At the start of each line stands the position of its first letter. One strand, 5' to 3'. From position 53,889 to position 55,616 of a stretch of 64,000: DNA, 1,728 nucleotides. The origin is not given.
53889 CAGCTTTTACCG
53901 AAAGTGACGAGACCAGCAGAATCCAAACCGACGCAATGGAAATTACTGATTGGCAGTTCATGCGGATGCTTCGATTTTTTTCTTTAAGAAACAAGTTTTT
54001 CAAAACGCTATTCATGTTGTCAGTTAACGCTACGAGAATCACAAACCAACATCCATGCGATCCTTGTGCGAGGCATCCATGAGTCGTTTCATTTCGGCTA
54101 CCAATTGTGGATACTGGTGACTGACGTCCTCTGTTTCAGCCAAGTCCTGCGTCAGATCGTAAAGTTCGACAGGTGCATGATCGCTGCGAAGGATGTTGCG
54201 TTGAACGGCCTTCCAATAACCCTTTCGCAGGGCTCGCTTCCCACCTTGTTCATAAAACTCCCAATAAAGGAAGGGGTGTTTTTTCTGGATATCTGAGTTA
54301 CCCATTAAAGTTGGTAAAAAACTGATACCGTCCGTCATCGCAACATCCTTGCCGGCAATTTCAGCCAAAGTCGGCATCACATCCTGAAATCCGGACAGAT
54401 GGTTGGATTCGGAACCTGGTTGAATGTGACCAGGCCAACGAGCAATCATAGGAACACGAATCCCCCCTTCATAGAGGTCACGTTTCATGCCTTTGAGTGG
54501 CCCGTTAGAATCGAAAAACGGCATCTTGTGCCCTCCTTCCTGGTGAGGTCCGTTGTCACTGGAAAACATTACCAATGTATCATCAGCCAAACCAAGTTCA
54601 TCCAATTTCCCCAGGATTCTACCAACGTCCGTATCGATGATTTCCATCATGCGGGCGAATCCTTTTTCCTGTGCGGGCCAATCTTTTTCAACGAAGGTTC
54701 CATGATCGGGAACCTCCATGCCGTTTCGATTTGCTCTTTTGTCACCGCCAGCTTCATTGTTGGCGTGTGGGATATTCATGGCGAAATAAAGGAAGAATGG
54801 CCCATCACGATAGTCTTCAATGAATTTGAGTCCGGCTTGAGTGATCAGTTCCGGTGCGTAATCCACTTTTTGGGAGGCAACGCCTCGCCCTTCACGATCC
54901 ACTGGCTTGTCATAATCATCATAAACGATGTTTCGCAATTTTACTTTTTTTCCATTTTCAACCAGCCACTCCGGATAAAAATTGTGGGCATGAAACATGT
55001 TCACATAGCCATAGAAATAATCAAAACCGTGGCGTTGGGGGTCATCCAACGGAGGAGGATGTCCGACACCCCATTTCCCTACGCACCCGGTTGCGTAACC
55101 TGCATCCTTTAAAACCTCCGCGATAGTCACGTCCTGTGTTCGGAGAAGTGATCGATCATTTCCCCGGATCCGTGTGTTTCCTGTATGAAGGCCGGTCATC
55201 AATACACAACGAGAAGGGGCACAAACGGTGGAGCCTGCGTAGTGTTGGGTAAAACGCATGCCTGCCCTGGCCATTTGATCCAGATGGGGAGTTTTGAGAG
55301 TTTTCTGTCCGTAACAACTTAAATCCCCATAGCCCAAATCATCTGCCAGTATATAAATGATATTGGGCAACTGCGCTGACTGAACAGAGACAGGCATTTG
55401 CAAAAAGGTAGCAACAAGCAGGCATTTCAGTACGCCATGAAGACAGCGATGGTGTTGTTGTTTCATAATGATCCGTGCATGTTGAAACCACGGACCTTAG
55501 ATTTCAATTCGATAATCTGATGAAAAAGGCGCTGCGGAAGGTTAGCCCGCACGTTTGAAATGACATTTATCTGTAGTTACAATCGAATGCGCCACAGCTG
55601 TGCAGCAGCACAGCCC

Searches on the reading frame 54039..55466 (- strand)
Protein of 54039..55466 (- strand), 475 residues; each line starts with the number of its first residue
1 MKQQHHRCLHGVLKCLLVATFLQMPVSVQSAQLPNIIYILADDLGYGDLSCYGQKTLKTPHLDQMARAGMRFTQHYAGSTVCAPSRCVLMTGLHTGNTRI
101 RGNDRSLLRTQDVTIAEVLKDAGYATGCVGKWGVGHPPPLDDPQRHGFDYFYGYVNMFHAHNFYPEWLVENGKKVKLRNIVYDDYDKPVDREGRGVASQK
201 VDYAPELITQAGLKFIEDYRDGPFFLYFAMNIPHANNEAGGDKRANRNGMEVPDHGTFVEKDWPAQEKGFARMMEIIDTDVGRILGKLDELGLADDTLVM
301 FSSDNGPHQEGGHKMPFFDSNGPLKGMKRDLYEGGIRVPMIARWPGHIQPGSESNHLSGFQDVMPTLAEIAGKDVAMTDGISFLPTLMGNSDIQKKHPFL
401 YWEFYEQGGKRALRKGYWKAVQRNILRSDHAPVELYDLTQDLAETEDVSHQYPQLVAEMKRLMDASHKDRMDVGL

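Call 86: search_protein_families(library=pfam, proteins=[window:54039-55466:-], max_evalue=0.00001)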
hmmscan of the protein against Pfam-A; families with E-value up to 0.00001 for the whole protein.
window:54039-55466:- (475 aa): 3 families
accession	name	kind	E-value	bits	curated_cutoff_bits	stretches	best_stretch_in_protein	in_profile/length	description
PF00884.28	Sulfatase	-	8.4e-56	189.9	25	1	34-372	1-300/301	Sulfatase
PF16347.10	SGSH_C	-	8.1e-15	55.7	29.3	1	328-465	8-150/154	N-sulphoglucosamine sulphohydrolase, C-terminal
PF01663.27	Phosphodiest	-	3.5e-06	27.3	23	0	56-321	18-235/342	Type I phosphodiesterase / nucleotide pyrophosphatase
